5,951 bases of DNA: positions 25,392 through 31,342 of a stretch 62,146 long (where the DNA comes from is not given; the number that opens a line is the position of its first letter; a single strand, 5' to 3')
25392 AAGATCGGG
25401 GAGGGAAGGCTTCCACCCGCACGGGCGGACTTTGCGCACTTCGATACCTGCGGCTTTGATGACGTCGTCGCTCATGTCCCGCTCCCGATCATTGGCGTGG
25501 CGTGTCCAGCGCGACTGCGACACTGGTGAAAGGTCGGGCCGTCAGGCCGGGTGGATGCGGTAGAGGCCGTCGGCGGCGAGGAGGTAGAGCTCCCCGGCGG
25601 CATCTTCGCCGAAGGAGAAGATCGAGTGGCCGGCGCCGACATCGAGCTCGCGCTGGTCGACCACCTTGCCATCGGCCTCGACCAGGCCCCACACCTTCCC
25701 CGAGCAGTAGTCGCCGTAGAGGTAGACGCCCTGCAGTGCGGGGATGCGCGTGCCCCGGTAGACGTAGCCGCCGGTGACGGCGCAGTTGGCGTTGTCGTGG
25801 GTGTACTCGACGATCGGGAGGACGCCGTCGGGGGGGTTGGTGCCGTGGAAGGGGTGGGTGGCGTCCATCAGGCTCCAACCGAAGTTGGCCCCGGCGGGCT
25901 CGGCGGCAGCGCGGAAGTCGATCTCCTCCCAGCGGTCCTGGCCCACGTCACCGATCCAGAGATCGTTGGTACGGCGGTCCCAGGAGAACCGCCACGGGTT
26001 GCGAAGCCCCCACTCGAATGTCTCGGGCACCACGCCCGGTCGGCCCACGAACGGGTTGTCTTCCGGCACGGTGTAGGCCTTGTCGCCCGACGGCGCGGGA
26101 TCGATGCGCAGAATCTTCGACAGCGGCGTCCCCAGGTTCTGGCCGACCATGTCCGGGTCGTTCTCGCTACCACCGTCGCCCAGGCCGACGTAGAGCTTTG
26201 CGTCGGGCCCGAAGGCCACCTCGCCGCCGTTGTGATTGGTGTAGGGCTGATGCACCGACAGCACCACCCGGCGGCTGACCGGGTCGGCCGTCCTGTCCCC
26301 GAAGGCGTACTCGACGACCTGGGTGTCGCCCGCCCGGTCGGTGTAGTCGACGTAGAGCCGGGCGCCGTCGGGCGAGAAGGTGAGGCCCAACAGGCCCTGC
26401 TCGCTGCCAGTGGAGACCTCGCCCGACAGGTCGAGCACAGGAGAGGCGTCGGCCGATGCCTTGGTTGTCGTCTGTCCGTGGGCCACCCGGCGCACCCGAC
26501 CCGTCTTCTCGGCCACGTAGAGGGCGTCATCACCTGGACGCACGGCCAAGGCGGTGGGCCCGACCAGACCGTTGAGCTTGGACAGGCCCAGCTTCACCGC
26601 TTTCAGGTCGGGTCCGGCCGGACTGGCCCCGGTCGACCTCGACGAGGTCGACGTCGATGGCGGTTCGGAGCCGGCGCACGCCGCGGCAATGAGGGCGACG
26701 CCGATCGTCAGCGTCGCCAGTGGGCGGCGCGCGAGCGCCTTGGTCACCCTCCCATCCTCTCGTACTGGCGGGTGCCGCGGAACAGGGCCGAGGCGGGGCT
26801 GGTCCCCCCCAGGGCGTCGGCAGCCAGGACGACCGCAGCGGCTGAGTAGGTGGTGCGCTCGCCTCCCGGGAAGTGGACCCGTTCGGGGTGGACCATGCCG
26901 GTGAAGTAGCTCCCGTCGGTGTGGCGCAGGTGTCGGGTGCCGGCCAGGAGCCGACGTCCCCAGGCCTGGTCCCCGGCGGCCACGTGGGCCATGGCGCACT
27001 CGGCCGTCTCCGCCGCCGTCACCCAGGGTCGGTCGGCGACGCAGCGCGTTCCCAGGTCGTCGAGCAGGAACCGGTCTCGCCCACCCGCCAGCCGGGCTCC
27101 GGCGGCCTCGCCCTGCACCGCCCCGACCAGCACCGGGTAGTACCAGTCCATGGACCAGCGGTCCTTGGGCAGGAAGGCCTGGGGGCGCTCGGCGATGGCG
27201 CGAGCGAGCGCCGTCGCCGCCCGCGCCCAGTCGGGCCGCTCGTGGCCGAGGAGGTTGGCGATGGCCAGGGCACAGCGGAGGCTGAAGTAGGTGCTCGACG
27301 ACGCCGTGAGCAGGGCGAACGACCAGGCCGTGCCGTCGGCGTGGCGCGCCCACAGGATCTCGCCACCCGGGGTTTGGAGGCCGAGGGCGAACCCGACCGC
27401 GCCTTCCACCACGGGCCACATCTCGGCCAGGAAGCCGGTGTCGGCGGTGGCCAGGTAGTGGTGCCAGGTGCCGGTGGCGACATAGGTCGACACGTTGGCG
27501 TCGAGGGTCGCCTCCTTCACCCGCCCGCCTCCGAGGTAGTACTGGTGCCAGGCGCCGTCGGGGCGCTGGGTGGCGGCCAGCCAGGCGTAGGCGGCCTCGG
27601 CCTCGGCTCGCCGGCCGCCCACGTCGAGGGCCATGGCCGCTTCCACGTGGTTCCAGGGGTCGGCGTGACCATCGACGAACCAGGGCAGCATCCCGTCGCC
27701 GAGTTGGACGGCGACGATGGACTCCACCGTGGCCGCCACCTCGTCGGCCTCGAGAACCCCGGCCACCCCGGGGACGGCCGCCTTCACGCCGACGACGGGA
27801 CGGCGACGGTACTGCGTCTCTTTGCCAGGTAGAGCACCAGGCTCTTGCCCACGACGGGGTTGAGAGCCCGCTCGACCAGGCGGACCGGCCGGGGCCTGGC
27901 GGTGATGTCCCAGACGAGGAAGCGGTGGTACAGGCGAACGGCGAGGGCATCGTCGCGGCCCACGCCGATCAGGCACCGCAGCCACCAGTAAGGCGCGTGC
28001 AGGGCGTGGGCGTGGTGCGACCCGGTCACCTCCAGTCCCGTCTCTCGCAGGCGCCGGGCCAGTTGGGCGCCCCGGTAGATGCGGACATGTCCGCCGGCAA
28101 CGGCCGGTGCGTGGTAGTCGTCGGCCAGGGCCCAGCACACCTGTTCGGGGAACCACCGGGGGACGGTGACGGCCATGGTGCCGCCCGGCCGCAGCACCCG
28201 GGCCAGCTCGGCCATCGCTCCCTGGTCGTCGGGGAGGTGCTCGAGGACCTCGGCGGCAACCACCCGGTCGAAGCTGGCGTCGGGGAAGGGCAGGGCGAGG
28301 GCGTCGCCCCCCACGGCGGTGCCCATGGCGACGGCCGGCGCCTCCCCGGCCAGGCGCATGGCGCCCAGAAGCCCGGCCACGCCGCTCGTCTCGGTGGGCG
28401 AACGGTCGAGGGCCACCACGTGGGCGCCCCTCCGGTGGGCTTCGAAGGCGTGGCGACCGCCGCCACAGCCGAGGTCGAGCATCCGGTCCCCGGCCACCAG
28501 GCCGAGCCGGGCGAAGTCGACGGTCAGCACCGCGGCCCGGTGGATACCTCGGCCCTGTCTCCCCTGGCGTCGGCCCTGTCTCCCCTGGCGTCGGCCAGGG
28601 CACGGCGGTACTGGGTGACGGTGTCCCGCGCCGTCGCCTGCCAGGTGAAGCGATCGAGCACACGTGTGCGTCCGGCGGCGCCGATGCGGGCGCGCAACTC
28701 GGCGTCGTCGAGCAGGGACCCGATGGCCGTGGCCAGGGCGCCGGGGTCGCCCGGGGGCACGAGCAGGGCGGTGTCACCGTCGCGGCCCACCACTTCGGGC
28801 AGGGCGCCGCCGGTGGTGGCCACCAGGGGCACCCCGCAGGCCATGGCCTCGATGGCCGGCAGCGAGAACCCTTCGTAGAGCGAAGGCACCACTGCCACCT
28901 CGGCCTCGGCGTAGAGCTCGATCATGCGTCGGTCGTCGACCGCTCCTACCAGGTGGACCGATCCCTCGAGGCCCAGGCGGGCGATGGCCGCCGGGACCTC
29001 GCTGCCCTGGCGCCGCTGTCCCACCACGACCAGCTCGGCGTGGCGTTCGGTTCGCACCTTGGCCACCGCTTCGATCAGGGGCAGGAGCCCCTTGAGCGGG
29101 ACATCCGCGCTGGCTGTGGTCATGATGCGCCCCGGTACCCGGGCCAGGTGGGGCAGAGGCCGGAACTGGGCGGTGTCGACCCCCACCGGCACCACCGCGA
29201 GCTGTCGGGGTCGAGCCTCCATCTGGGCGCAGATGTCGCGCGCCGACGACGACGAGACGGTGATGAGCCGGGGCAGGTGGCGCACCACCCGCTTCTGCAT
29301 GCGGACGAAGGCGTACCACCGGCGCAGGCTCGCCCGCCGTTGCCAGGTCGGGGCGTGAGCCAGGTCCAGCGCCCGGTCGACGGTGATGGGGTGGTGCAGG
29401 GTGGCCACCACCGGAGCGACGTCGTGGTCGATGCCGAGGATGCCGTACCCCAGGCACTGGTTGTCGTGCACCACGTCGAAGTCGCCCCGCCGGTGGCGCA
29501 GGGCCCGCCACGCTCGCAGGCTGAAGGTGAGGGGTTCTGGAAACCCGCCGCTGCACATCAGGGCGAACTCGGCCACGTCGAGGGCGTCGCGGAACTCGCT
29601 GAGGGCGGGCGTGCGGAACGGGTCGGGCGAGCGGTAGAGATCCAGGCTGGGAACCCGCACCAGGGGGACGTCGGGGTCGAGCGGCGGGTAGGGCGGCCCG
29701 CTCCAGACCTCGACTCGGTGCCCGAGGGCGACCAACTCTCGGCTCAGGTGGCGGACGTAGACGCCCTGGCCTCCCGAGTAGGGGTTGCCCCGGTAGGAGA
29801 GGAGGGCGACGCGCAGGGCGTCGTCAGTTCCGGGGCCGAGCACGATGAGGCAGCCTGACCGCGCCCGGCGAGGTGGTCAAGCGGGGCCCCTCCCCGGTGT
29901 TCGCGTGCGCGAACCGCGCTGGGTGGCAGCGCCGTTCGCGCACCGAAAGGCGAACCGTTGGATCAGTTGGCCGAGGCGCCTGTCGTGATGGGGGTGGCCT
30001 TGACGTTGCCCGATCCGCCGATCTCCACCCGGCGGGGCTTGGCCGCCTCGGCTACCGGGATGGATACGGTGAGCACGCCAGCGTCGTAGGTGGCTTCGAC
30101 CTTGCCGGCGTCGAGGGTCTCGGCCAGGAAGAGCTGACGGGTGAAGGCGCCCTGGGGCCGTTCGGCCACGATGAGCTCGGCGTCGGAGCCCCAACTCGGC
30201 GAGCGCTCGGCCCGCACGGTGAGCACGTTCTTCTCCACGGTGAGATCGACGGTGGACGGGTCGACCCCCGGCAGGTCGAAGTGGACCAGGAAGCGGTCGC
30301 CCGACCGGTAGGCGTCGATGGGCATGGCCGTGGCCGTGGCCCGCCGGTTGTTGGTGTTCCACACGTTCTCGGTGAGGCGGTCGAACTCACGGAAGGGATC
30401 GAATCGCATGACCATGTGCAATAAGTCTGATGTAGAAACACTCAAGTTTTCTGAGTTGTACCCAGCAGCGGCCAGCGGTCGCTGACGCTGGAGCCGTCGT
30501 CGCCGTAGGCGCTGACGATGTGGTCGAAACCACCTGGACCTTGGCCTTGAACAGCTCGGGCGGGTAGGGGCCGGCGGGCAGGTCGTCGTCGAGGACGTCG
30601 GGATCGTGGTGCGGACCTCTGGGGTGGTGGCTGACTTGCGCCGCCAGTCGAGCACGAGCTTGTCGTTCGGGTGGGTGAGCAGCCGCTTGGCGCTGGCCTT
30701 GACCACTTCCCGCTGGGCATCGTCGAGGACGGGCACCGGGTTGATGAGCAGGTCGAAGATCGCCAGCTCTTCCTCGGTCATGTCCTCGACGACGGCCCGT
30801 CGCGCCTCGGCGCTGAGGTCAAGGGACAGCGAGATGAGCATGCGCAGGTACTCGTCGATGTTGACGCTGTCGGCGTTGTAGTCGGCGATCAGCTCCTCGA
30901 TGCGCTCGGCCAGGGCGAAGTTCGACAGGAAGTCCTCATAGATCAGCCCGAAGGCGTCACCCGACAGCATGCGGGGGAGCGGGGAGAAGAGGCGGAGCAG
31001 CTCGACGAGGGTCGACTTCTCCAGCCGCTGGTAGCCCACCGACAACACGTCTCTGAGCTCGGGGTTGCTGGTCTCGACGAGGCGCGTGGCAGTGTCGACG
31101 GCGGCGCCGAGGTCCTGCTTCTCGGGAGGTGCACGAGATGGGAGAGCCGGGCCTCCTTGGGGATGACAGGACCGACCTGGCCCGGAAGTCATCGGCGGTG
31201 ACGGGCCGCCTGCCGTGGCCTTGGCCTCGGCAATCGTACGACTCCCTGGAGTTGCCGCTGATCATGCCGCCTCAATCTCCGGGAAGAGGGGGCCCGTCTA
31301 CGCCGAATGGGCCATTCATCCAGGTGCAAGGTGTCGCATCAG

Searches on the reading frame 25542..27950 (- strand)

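Call 30: search_protein_families(library=pfam, max_evalue=0.00001, proteins=[window:25542-27950:-])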
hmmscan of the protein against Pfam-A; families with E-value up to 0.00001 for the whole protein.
window:25542-27950:- (802 aa): 1 family
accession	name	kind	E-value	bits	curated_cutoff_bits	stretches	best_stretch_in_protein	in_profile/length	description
PF07995.17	GSDH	-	2.6e-32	112.8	25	1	465-793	4-324/332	Glucose / Sorbosone dehydrogenase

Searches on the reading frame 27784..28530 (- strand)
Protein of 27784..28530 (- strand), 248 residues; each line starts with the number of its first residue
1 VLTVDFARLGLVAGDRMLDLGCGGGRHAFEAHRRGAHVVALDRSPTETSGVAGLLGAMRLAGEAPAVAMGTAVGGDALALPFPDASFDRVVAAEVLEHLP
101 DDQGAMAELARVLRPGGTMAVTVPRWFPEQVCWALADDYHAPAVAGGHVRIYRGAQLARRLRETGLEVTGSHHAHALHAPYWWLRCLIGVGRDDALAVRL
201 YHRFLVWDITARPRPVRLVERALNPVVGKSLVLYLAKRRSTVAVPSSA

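Call 30: search_protein_families(library=pfam, max_evalue=0.00001, proteins=[window:27784-28530:-])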
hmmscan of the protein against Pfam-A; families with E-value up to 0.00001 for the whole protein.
window:27784-28530:- (248 aa): 6 families
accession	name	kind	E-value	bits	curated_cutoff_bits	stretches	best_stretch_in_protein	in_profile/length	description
PF08241.18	Methyltransf_11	-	8e-22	78.1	21.2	1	18-120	1-94/95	Methyltransferase domain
PF13489.12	Methyltransf_23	-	3e-18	66.5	27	1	11-169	20-162/164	Methyltransferase domain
PF13649.12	Methyltransf_25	-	2.3e-17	63.9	27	1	18-117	2-97/97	Methyltransferase domain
PF13847.12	Methyltransf_31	-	2.8e-16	59.9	27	1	75-132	61-123/145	Methyltransferase domain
PF08242.18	Methyltransf_12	-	3.9e-11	44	30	1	18-118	1-97/98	Methyltransferase domain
PF01209.24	Ubie_methyltran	-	1.4e-06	28.3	20.1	1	13-121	47-151/233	ubiE/COQ5 methyltransferase family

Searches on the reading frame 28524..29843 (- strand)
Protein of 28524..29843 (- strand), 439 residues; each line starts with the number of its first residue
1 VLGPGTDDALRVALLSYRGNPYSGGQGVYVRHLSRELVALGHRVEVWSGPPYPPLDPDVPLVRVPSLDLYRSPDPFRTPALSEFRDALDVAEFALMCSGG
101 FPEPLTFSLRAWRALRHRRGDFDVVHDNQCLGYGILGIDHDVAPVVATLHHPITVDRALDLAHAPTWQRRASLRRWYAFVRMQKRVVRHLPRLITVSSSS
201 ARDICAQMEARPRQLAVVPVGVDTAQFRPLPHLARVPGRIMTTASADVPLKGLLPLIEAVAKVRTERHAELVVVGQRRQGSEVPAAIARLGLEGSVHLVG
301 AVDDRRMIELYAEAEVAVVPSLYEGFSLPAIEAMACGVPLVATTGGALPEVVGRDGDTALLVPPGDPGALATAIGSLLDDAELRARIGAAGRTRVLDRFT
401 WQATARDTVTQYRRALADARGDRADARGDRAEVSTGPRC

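Call 31: search_protein_families(library=pfam, max_evalue=0.00001, proteins=[window:28524-29843:-])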
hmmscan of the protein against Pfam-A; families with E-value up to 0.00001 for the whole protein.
window:28524-29843:- (439 aa): 6 families
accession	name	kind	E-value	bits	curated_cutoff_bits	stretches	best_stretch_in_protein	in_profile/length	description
PF13692.12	Glyco_trans_1_4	-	2.9e-34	118.8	27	1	240-380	4-142/142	Glycosyl transferases group 1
PF00534.26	Glycos_transf_1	-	6.2e-32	110.9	26.4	1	240-393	17-171/172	Glycosyl transferases group 1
PF13439.12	Glyco_transf_4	-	2.7e-20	73.5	28.5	1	24-225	2-169/170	Glycosyltransferase Family 4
PF13579.12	Glyco_trans_4_4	-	2.1e-15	57.8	29.7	1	24-221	1-158/158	Glycosyl transferase 4-like domain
PF20706.3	GT4-conflict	-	5.3e-15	55.7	26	1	198-406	155-383/385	Family 4 Glycosyltransferase in conflict systems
PF13524.12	Glyco_trans_1_2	-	2e-11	44.4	25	1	266-407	12-141/144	Glycosyl transferase-like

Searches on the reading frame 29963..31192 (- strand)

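Call 31: search_protein_families(library=pfam, max_evalue=0.00001, proteins=[window:29963-31192:-])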
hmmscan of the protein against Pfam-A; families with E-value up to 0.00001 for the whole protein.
window:29963-31192:- (409 aa): 2 families
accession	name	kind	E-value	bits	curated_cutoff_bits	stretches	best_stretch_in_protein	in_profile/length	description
PF00011.27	HSP20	-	4.2e-18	65.8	20.8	1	296-391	4-101/102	Hsp20/alpha crystallin family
PF11867.13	T1RH-like_C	-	1.6e-11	44.6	26.8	1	93-197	194-298/329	Type I restriction enzyme HindI endonuclease subunit-like, C-terminal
